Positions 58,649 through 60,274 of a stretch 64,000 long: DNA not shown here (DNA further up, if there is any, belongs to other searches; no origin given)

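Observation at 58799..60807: GNAT-DapF-like fusion protein overlapping a VanX-type D-Ala-D-Ala dipeptidase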

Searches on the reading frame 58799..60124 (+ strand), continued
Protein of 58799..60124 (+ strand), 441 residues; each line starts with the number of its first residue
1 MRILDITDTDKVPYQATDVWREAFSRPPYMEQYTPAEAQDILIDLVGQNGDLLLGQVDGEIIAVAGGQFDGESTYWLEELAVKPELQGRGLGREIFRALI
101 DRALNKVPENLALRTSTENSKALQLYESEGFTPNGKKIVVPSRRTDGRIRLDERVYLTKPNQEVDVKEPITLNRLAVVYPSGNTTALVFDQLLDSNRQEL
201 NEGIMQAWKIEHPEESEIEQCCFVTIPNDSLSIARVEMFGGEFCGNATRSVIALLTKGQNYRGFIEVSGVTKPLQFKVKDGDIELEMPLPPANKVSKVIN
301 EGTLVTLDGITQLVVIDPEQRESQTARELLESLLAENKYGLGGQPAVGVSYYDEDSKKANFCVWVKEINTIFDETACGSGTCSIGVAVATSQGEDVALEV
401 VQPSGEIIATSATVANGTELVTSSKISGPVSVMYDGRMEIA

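Call 30: search_protein_families(library=ncbifam, proteins=[L001:8184-9566:-, L008:7967-9307:-, L010:5979-7196:+, L033:2113-3414:+, L004:1151-1480:+, L001:12328-13272:+, L048:4840-6273:+], max_evalue=0.001)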
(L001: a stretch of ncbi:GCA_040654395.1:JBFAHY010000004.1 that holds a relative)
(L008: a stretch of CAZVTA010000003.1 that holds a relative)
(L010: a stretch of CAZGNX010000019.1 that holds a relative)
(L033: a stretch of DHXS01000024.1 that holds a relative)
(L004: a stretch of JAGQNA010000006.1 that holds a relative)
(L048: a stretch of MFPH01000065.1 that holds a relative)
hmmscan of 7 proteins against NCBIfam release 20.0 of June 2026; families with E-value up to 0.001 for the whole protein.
L001:8184-9566:- (460 aa): 25 families
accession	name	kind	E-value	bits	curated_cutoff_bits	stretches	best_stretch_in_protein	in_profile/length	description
TIGR00442.1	hisS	equivalog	4.3e-116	388.2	286.75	1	6-445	2-405/406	histidine--tRNA ligase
NF009085.0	PRK12420.1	equivalog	2.5e-74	251.2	540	1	7-444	7-417/426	histidine--tRNA ligase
TIGR00443.1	hisZ_biosyn_reg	equivalog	7.9e-47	159.9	271.65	1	13-349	3-310/314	ATP phosphoribosyltransferase regulatory subunit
NF008942.0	PRK12292.2-5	equivalog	7.9e-37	126.9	643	1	9-452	14-426/434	ATP phosphoribosyltransferase regulatory subunit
NF008940.0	PRK12292.2-3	equivalog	2.6e-32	112.1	450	1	22-402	21-372/404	ATP phosphoribosyltransferase regulatory subunit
NF008941.0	PRK12292.2-4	equivalog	7.9e-32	110.6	447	1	21-392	24-358/393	ATP phosphoribosyltransferase regulatory subunit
NF008936.0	PRK12292.1-3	equivalog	4.3e-29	101.5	492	1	23-423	24-393/406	ATP phosphoribosyltransferase regulatory subunit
NF008953.0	PRK12295.1-6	equivalog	3.3e-21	75.7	384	2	257-348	284-376/384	ATP phosphoribosyltransferase regulatory subunit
NF008938.0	PRK12292.1-6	equivalog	1.3e-17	63.8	833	1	13-351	15-324/420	ATP phosphoribosyltransferase regulatory subunit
NF008951.0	PRK12295.1-4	equivalog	5.8e-16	58.3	364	2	256-347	276-366/374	ATP phosphoribosyltransferase regulatory subunit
NF009086.0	PRK12421.1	equivalog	1.4e-13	50.6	318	1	26-362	29-340/389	ATP phosphoribosyltransferase regulatory subunit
NF008950.0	PRK12295.1-3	equivalog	2.8e-13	50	492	1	223-350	255-377/387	ATP phosphoribosyltransferase regulatory subunit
NF008945.0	PRK12292.3-3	equivalog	1.1e-12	47.7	409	1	15-202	11-182/368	ATP phosphoribosyltransferase regulatory subunit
NF008939.0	PRK12292.2-1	equivalog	6.5e-12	44.9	335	1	22-397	21-365/391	ATP phosphoribosyltransferase regulatory subunit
NF008935.0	PRK12292.1-1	equivalog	4.3e-11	42.4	350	1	26-352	26-318/382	ATP phosphoribosyltransferase regulatory subunit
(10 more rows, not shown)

L008:7967-9307:- (446 aa): 27 families (the best 25 are shown)
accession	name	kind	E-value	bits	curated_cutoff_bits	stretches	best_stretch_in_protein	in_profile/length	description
TIGR00442.1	hisS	equivalog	5.9e-119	397.7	286.75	1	20-436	3-405/406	histidine--tRNA ligase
NF009085.0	PRK12420.1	equivalog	7.9e-85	285.7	540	1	21-439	8-421/426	histidine--tRNA ligase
TIGR00443.1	hisZ_biosyn_reg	equivalog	3.6e-53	180.7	271.65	1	24-343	1-312/314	ATP phosphoribosyltransferase regulatory subunit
NF008942.0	PRK12292.2-5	equivalog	3.3e-42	144.6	643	1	22-443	14-426/434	ATP phosphoribosyltransferase regulatory subunit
NF008941.0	PRK12292.2-4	equivalog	2.3e-40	138.7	447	1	21-382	11-357/393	ATP phosphoribosyltransferase regulatory subunit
NF008936.0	PRK12292.1-3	equivalog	1.8e-32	112.7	492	1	21-390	9-370/406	ATP phosphoribosyltransferase regulatory subunit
NF008940.0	PRK12292.2-3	equivalog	6.5e-32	110.8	450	1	19-382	5-359/404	ATP phosphoribosyltransferase regulatory subunit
NF008953.0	PRK12295.1-6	equivalog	1.8e-29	102.8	384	2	221-341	255-377/384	ATP phosphoribosyltransferase regulatory subunit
NF008945.0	PRK12292.3-3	equivalog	1e-26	94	409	1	22-394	5-341/368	ATP phosphoribosyltransferase regulatory subunit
NF008938.0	PRK12292.1-6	equivalog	1.5e-25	90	833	1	21-343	10-324/420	ATP phosphoribosyltransferase regulatory subunit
NF008952.0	PRK12295.1-5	equivalog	1.8e-23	83.3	360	2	40-170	13-141/363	ATP phosphoribosyltransferase regulatory subunit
NF008943.0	PRK12292.3-1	equivalog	1.4e-22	80.3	690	1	21-345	28-332/403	ATP phosphoribosyltransferase regulatory subunit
NF008950.0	PRK12295.1-3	equivalog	1.8e-18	67.1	492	2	250-341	286-376/387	ATP phosphoribosyltransferase regulatory subunit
NF009086.0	PRK12421.1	equivalog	8e-17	61.2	318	1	23-344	13-328/389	ATP phosphoribosyltransferase regulatory subunit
NF008935.0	PRK12292.1-1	equivalog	5.2e-14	52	350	1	35-344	22-318/382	ATP phosphoribosyltransferase regulatory subunit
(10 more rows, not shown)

L010:5979-7196:+ (406 aa): 30 families (the best 25 are shown)
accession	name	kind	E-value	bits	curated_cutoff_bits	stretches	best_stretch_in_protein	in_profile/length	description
TIGR00442.1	hisS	equivalog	3.1e-103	345.9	286.75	1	10-396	1-405/406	histidine--tRNA ligase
NF009085.0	PRK12420.1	equivalog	9.1e-69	232.8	540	1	7-402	2-424/426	histidine--tRNA ligase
TIGR00443.1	hisZ_biosyn_reg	equivalog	5.4e-43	147.3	271.65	2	16-172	1-157/314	ATP phosphoribosyltransferase regulatory subunit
NF008941.0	PRK12292.2-4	equivalog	1.1e-38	133.2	447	2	13-158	11-156/393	ATP phosphoribosyltransferase regulatory subunit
NF008936.0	PRK12292.1-3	equivalog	1.9e-32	112.6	492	2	10-172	6-169/406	ATP phosphoribosyltransferase regulatory subunit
NF008942.0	PRK12292.2-5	equivalog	8e-30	103.8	643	2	11-180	11-182/434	ATP phosphoribosyltransferase regulatory subunit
NF008940.0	PRK12292.2-3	equivalog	1.7e-25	89.6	450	1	13-170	7-165/404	ATP phosphoribosyltransferase regulatory subunit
NF008953.0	PRK12295.1-6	equivalog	1.5e-22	80.1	384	2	25-170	12-154/384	ATP phosphoribosyltransferase regulatory subunit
NF008945.0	PRK12292.3-3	equivalog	7.9e-21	74.6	409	1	14-171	5-157/368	ATP phosphoribosyltransferase regulatory subunit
NF008950.0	PRK12295.1-3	equivalog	1.6e-17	63.9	492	2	36-167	23-151/387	ATP phosphoribosyltransferase regulatory subunit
NF008943.0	PRK12292.3-1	equivalog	4.5e-17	62.2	690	1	13-152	28-164/403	ATP phosphoribosyltransferase regulatory subunit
NF008938.0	PRK12292.1-6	equivalog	2.7e-16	59.5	833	1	13-165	10-161/420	ATP phosphoribosyltransferase regulatory subunit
NF008939.0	PRK12292.2-1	equivalog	8.9e-15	54.3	335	1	9-160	3-157/391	ATP phosphoribosyltransferase regulatory subunit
TIGR00418.1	thrS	equivalog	1.1e-13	51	383.65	1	326-406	484-563/565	threonine--tRNA ligase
NF009086.0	PRK12421.1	equivalog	4.8e-13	48.8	318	1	14-156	12-155/389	ATP phosphoribosyltransferase regulatory subunit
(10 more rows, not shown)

L033:2113-3414:+ (434 aa): 0 families

L004:1151-1480:+ (110 aa): 1 family
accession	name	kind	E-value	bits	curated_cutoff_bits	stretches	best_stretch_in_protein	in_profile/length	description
TIGR02531.1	yecD_yerC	hypoth_equivalog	1.8e-13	50.7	42.2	1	11-95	2-86/88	YerC/YecD family TrpR-related protein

L001:12328-13272:+ (315 aa): 2 families
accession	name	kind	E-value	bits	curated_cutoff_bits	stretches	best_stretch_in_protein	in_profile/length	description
TIGR00070.1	hisG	equivalog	3.9e-38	131.2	75.75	1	8-203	1-181/183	ATP phosphoribosyltransferase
TIGR03455.1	HisG_C-term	equivalog_domain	0.00086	19.4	40.05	0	212-303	6-97/100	ATP phosphoribosyltransferase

L048:4840-6273:+ (478 aa): 3 families
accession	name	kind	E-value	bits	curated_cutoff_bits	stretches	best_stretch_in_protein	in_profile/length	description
NF052224.1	HistRaceHisRFuso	equivalog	3.2e-28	99.1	400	1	31-291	3-251/254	histidine racemase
NF033599.1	His_racem_CntK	equivalog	6.3e-22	78.3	300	1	31-291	4-267/271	histidine racemase CntK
TIGR01575.1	rimI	equivalog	7.9e-07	29.3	86.4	1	393-454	56-119/132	ribosomal protein S18-alanine N-acetyltransferase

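Call 33: search_solved_structures(query=L033:2113-3414:+, max_evalue=10)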
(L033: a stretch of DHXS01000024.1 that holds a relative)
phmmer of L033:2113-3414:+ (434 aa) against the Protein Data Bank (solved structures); distinct sequences matched with E-value up to 10: 0.

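Call 34: predict_structure(alignment_id=A1)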
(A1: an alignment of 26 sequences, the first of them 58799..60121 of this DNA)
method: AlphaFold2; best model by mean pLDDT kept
length: 441 residues; sequences in the alignment: 26
mean_pLDDT: 92.9   pTM: 0.90
mean pLDDT of the five models: 92.9, 92.2, 92.0, 91.2, 90.2
residues with pLDDT >= 90: 369; 70-90: 64; 50-70: 7; < 50: 1
segments of 3 or more residues with pLDDT < 50: none
pLDDT, mean of each block of 10 residues (from residue 1): 91 94 94 94 88 95 95 91 93 96 93 94 94 89 93 93 62 93 94 88 93 92 95 94 94 96 96 96 96 86 95 96 96 95 95 97 91 94 97 96 97 88 96 92 68
secondary structure, 60 per line:
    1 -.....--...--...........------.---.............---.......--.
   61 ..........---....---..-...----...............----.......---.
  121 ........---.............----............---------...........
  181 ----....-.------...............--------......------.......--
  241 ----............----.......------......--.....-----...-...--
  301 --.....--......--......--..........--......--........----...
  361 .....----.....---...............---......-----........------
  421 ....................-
elements in order: E2-6 H14-24 H35-47 E51-57 E60-70 E74-77 H91-105 E110-116 H120-128 E132-144 E149-160 E170-180 E185-188 H197-211 E220-225 E232-238 H245-256 E261-267 E274-279 E282-286 E296-298 E303-307 E310-315 H318-323 H326-335 H338-343 E346-353 E358-365 E370-374 H378-392 E396-401 E407-414 E421-440

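Call 36: fold_search(model_id=the predicted structure, library=pdb)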
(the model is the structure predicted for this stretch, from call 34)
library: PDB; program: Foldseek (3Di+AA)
matches with E <= 10: 1685; with E <= 0.001: 718
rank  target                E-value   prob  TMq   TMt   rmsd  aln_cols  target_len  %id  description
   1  6jis                  7.1e-19  1.00  0.47  0.75   4.7       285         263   24  Crystal structure of the histidine racemase CntK in cobalt and nickel transporter system of staphylococcus aureus (released 2019-10-16)
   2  6jiw                  9.4e-18  1.00  0.47  0.75   4.6       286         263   24  Crystal structure of S. aureus CntK with C72S mutation (released 2019-10-16)
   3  9cr6_C                4.4e-17  1.00  0.48  0.77   3.8       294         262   23  Crystal structure of histidine racemase (HisR) of Fusobacterium nucleatum (C209S) (released 2025-03-05)
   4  9cr6_B                6.6e-17  1.00  0.47  0.76   3.9       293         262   24  Crystal structure of histidine racemase (HisR) of Fusobacterium nucleatum (C209S) (released 2025-03-05)
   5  9cr6_A                1.2e-16  1.00  0.47  0.76   3.9       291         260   25  Crystal structure of histidine racemase (HisR) of Fusobacterium nucleatum (C209S) (released 2025-03-05)
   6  9cr1_A                2.3e-16  1.00  0.48  0.77   3.8       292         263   24  Crystal structure of histidine racemase (HisR) of Fusobacterium nucleatum (C67S) (released 2025-03-05)
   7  9cr1_C                5.5e-16  1.00  0.46  0.72   4.4       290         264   23  Crystal structure of histidine racemase (HisR) of Fusobacterium nucleatum (C67S) (released 2025-03-05)
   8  6l4l                  1.5e-15  1.00  0.45  0.72   5.1       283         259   24  Crystal structure of S. aureus CntK in inactive state (released 2020-10-21)
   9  1qya_B                3.8e-12  1.00  0.40  0.54   6.7       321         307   15  CRYSTAL STRUCTURE OF E. COLI PROTEIN YDDE (released 2004-06-08)
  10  1qy9_A                5.3e-12  1.00  0.41  0.58   6.7       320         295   16  Crystal structure of E. coli Se-MET protein YDDE (released 2004-06-08)
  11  1qy9_C                1.5e-11  1.00  0.40  0.56   7.0       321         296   16  Crystal structure of E. coli Se-MET protein YDDE (released 2004-06-08)
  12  1qy9_D                1.6e-11  1.00  0.41  0.58   6.8       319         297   15  Crystal structure of E. coli Se-MET protein YDDE (released 2004-06-08)
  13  1qya_A                2.1e-11  1.00  0.40  0.58   6.7       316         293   15  CRYSTAL STRUCTURE OF E. COLI PROTEIN YDDE (released 2004-06-08)
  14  1sdj                  5.9e-11  1.00  0.40  0.55   6.9       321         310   14  X-RAY STRUCTURE OF YDDE_ECOLI NORTHEAST STRUCTURAL GENOMICS CONSORTIUM TARGET ET25. (released 2004-02-24)
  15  1ym5                  6.3e-11  1.00  0.40  0.57   6.6       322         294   13  Crystal structure of YHI9, the yeast member of the phenazine biosynthesis PhzF enzyme superfamily. (released 2005-08-02)
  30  1yr0_A                1.5e-08  1.00  0.30  0.74   3.7       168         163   19  Crystal structure of phosphinothricin acetyltransferase from agrobacterium tumefaciens (released 2005-02-15)
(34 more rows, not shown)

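Call 43: find_homologous_proteins(query=L001:8184-9566:-)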
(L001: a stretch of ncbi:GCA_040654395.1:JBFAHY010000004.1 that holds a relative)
Query L001:8184-9566:- (460 aa): 8000 proteins with E <= 0.001 among 8000 candidates; the best 120 are listed.
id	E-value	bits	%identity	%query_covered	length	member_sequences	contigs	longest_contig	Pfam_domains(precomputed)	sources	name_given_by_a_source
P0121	1.1e-296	1002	100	100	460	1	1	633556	PF13393.12,PF03129.26,PF00587.31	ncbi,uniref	ncbi:histidine--tRNA ligase [Nocardia sp. NPDC050697]|uniref:histidine--tRNA ligase n=1 Tax=Nocardia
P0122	3.3e-269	911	91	99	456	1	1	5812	PF13393.12,PF03129.26,PF00587.31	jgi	jgi:histidyl-tRNA synthetase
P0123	6.1e-249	844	83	100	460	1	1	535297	PF13393.12,PF03129.26,PF00587.31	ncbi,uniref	ncbi:histidine--tRNA ligase [Nocardia sp. NPDC057440]|uniref:histidine--tRNA ligase n=1 Tax=Nocardia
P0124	5.2e-161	555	57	99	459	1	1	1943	PF13393.12,PF03129.26,PF00152.26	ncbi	-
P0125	1.2e-158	547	56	99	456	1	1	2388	PF13393.12,PF03129.26,PF00587.31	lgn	-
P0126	2.1e-157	543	55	99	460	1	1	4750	PF13393.12,PF03129.26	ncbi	-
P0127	4.3e-157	542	56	100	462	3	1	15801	PF13393.12,PF03129.26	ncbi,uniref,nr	ncbi:histidine--tRNA ligase [Candidatus Parabeggiatoa sp. HSG14]|uniref:histidine--tRNA ligase n=1 T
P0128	1.2e-156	540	56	99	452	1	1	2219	PF12745.13,PF13393.12,PF03129.26,PF00587.31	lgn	-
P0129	7.6e-156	538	55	99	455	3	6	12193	PF13393.12,PF03129.26,PF00587.31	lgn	-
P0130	9.7e-156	537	56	99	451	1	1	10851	PF13393.12,PF03129.26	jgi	jgi:histidyl-tRNA synthetase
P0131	3.1e-155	536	56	99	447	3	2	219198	PF13393.12,PF03129.26,PF00587.31,PF00152.26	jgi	jgi:histidyl-tRNA synthetase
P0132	3.4e-155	535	57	100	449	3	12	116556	PF13393.12,PF03129.26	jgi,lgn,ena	-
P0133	4.3e-155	535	55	99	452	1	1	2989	PF13393.12,PF03129.26,PF00587.31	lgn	-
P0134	6.5e-155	535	58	96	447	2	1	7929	PF13393.12,PF03129.26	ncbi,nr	ncbi:MAG: histidine--tRNA ligase [Thermoflexales bacterium]|nr:histidine--tRNA ligase [Thermoflexale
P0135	6.6e-155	535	55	99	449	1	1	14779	PF13393.12,PF03129.26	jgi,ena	-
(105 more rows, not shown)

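Call 46: find_encoding_contigs(protein=P0123, flank=10000, max_places=2)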
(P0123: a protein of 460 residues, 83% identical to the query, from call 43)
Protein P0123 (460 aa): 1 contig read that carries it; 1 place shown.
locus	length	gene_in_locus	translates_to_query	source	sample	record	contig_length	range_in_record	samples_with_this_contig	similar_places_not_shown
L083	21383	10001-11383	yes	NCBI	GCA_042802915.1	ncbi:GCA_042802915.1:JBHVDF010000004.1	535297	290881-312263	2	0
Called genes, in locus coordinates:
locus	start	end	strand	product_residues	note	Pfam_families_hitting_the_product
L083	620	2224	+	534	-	PF07690:MFS_1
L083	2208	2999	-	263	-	PF00165:HTH_AraC (faint), PF12833:HTH_18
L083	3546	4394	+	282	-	PF13489:Methyltransf_23, PF08241:Methyltransf_11, PF08242:Methyltransf_12 (faint), PF13649:Methyltransf_25 (faint), PF13847:Methyltransf_31 (weak), PF05219:DREV (weak)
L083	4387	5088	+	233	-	PF01427:Peptidase_M15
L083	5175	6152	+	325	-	PF01634:HisG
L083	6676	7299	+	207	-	-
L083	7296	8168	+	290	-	PF01156:IU_nuc_hydro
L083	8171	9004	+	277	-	PF08282:Hydrolase_3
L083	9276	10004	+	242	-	-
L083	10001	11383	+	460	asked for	PF13393:tRNA-synt_His, PF00587:tRNA-synt_2b (weak), PF03129:HGTP_anticodon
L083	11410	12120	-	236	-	-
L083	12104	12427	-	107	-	-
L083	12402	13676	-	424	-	PF13439:Glyco_transf_4 (faint), PF20706:GT4-conflict (weak), PF00534:Glycos_transf_1, PF13692:Glyco_trans_1_4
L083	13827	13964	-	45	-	PF10017:Methyltransf_33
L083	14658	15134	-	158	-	PF13576:Pentapeptide_3 (weak)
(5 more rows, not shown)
